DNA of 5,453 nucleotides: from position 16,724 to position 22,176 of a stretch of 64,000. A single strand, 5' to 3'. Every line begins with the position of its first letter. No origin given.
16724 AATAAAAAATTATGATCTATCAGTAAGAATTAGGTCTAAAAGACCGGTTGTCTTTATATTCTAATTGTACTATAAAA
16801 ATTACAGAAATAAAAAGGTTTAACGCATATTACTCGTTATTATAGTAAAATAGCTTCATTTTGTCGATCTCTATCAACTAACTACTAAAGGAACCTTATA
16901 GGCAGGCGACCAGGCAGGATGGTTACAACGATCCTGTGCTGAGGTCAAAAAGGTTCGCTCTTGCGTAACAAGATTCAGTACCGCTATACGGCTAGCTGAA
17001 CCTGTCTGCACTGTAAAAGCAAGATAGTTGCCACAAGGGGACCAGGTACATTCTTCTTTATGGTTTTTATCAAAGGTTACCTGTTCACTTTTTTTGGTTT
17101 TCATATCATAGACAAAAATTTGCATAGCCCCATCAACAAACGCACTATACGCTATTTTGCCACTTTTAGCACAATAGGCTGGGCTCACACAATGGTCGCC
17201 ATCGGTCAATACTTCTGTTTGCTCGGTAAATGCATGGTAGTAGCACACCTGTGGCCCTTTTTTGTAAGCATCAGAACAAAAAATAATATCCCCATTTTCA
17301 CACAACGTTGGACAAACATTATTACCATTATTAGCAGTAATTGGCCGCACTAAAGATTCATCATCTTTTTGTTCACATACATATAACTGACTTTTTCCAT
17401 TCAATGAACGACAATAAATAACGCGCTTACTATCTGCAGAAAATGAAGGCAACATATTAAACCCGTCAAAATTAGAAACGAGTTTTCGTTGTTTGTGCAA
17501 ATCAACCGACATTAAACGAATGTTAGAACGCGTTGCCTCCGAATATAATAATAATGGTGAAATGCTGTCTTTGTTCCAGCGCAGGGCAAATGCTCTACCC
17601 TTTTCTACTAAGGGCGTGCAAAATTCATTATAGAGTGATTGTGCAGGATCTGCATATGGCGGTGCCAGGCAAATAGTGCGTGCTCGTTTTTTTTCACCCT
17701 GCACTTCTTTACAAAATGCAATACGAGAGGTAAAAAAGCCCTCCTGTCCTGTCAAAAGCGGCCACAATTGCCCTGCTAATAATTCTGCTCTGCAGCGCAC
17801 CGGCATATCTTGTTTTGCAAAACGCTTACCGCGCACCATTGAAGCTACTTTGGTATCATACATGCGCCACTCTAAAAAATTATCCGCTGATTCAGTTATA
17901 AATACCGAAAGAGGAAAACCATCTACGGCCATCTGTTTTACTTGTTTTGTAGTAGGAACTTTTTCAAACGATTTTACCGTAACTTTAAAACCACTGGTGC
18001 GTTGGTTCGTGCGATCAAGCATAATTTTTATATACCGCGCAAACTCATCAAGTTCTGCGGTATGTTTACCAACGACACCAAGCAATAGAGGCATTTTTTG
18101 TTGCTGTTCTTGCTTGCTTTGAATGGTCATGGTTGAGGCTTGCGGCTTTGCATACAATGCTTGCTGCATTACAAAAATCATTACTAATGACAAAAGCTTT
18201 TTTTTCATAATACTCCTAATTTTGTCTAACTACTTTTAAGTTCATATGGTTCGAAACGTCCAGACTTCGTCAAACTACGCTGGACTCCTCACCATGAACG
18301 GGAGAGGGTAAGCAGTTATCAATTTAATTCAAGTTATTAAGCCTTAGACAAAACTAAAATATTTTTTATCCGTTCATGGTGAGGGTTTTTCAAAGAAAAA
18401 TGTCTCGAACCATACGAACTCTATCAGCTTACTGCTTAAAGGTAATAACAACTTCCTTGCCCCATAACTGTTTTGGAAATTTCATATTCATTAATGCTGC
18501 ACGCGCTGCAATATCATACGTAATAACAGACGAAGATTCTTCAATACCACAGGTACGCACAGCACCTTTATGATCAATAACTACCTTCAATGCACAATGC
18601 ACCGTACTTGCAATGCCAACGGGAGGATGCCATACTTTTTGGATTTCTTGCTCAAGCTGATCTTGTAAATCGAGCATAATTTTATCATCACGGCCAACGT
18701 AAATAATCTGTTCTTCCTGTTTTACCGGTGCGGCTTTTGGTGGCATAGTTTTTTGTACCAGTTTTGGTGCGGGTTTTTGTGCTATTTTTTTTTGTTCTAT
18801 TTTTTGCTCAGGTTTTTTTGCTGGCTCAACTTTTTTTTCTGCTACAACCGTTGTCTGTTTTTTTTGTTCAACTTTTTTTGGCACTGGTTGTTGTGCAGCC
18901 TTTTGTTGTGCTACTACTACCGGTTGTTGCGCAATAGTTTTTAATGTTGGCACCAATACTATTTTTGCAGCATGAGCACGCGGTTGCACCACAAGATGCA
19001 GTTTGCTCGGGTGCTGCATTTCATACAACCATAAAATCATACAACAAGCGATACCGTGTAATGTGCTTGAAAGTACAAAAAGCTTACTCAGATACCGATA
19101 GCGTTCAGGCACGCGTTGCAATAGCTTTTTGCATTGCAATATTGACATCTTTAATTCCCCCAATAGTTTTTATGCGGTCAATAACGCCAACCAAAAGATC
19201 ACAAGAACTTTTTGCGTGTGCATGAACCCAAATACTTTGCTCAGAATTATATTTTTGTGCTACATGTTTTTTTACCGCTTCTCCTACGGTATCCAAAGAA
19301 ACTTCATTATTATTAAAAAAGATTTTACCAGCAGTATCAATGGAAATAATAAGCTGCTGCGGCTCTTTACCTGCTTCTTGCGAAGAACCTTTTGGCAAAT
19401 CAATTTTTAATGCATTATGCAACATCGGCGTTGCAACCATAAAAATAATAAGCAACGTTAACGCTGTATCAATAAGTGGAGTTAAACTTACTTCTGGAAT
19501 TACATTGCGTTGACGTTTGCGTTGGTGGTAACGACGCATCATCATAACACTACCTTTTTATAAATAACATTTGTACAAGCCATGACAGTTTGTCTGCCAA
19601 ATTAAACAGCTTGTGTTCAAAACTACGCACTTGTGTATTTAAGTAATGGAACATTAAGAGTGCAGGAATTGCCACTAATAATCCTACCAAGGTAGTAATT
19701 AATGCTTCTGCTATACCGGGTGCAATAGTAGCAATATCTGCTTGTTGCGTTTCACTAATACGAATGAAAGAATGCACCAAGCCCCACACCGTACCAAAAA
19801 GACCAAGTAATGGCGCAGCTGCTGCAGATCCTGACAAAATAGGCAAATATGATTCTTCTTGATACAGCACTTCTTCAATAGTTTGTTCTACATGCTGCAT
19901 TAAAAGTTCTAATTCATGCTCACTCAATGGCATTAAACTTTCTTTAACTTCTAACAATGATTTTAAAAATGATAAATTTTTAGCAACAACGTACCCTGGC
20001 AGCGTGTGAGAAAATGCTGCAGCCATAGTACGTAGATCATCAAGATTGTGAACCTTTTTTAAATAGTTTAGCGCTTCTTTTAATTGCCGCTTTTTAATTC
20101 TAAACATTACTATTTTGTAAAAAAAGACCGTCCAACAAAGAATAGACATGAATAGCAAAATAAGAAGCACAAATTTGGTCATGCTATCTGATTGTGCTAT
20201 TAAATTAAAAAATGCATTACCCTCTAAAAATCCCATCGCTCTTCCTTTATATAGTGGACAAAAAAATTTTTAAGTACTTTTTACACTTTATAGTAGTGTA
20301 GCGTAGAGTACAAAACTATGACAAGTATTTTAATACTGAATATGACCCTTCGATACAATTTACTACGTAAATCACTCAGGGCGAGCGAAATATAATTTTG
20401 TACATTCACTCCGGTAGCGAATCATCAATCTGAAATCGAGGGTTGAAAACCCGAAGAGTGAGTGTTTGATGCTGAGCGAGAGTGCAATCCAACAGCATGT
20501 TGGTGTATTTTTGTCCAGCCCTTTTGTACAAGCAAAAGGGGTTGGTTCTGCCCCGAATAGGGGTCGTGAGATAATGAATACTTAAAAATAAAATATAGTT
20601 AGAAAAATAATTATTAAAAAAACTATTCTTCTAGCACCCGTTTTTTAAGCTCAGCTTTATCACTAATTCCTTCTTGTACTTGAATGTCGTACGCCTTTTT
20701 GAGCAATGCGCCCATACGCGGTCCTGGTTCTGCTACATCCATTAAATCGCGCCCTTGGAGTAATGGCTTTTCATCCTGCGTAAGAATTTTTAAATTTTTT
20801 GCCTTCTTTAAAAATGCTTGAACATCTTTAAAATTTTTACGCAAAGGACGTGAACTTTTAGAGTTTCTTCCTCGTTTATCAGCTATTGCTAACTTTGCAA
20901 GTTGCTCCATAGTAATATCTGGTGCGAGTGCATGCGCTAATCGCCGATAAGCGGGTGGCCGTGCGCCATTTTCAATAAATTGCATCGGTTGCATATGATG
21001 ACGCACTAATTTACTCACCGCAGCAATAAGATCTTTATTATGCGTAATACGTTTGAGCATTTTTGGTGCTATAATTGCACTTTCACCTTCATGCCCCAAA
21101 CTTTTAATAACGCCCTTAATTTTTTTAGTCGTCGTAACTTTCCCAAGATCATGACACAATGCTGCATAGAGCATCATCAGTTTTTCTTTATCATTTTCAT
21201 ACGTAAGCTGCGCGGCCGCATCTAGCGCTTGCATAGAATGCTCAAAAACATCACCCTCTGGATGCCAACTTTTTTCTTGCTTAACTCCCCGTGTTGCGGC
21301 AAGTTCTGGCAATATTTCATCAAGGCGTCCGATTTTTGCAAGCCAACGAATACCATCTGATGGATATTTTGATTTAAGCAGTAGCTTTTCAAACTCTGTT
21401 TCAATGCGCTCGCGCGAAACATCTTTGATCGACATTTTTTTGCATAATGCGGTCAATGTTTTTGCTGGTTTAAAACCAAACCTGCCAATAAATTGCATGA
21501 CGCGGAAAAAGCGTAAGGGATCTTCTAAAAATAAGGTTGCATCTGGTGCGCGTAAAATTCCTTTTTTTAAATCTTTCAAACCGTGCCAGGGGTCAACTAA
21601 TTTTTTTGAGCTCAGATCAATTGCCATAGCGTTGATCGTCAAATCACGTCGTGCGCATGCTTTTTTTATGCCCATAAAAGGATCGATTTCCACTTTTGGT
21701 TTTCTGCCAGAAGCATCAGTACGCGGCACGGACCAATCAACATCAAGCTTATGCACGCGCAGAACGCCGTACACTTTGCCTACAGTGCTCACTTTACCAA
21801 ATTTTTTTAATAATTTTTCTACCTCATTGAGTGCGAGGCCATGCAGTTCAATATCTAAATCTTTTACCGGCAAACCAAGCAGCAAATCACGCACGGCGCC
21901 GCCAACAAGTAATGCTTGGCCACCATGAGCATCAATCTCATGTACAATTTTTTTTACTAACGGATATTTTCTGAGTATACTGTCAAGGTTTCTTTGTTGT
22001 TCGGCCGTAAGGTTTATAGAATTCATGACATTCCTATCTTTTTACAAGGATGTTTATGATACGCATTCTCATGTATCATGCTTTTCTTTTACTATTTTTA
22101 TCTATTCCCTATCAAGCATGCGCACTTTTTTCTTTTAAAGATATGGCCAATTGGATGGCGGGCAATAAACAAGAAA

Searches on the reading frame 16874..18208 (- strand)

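Call 19: search_protein_families(library=pfam, proteins=[window:16874-18208:-], max_evalue=0.001)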
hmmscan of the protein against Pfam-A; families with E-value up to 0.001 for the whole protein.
window:16874-18208:- (444 aa): 4 families
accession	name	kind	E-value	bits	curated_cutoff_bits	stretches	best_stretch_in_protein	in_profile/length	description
PF07676.18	PD40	-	7.3e-14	51.7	20.9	1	242-277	2-38/38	WD40-like Beta Propeller Repeat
PF24817.1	WD40_WDHD1_1st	-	0.00024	20.9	109.9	1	338-435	179-275/291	WDHD1 first WD40 domain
PF25174.1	Beta-prop_THOC3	-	0.00026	20.5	305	0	363-438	70-142/272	THOC3 beta-propeller domain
PF00930.27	DPPIV_N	-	0.00035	19.9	22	0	361-400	22-61/354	Dipeptidyl peptidase IV (DPP IV) N-terminal region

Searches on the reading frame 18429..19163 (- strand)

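Call 19: search_protein_families(library=pfam, proteins=[window:18429-19163:-], max_evalue=0.001)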
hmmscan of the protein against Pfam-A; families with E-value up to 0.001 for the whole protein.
window:18429-19163:- (244 aa): 1 family
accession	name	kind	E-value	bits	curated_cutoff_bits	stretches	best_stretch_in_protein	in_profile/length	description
PF13103.11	TonB_2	-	0.00096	19.7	22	0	168-233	6-72/85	TonB C terminal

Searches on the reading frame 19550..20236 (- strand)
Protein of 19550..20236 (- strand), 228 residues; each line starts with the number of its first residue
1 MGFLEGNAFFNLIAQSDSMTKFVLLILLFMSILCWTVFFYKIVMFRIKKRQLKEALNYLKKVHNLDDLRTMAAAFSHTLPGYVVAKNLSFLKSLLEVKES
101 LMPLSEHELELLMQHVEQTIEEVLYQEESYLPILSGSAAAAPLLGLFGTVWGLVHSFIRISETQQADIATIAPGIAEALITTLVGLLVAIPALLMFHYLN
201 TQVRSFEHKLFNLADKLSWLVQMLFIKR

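Call 19: search_protein_families(library=pfam, proteins=[window:19550-20236:-], max_evalue=0.001)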
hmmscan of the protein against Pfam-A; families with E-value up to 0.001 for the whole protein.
window:19550-20236:- (228 aa): 1 family
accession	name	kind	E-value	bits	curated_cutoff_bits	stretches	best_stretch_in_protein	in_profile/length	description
PF01618.21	MotA_ExbB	-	6.5e-32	110.4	22.9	1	104-209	19-124/127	MotA/TolQ/ExbB proton channel family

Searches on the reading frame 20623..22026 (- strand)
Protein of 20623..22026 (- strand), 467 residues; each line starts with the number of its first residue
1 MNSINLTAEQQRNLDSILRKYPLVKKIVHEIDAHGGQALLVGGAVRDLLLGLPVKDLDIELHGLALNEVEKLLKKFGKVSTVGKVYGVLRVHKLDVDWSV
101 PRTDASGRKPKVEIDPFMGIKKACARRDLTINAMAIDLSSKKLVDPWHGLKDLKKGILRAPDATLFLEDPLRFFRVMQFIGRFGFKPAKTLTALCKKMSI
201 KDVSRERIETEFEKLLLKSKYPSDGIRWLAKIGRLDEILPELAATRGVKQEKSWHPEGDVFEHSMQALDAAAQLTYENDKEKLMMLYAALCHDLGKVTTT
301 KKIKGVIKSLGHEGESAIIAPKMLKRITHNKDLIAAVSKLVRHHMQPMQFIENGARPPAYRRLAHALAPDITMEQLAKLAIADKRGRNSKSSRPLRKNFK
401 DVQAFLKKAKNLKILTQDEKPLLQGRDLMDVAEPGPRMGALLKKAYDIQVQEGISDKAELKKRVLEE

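Call 19: search_protein_families(library=pfam, proteins=[window:20623-22026:-], max_evalue=0.001)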
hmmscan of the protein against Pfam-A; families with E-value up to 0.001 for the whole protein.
window:20623-22026:- (467 aa): 4 families
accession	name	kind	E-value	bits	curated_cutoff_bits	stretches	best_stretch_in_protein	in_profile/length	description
PF01743.26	PolyA_pol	-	5.4e-18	66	23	1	39-159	2-126/126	Poly A polymerase head domain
PF12627.12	PolyA_pol_RNAbd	-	2.2e-08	34.2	22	1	188-244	5-62/64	Probable RNA and SrmB- binding site of polymerase A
PF01966.28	HD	-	4.8e-08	33.7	22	1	260-349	1-90/116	HD domain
PF13735.12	tRNA_NucTran2_2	-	0.00013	22.4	27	1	397-458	80-142/149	tRNA nucleotidyltransferase domain 2 putative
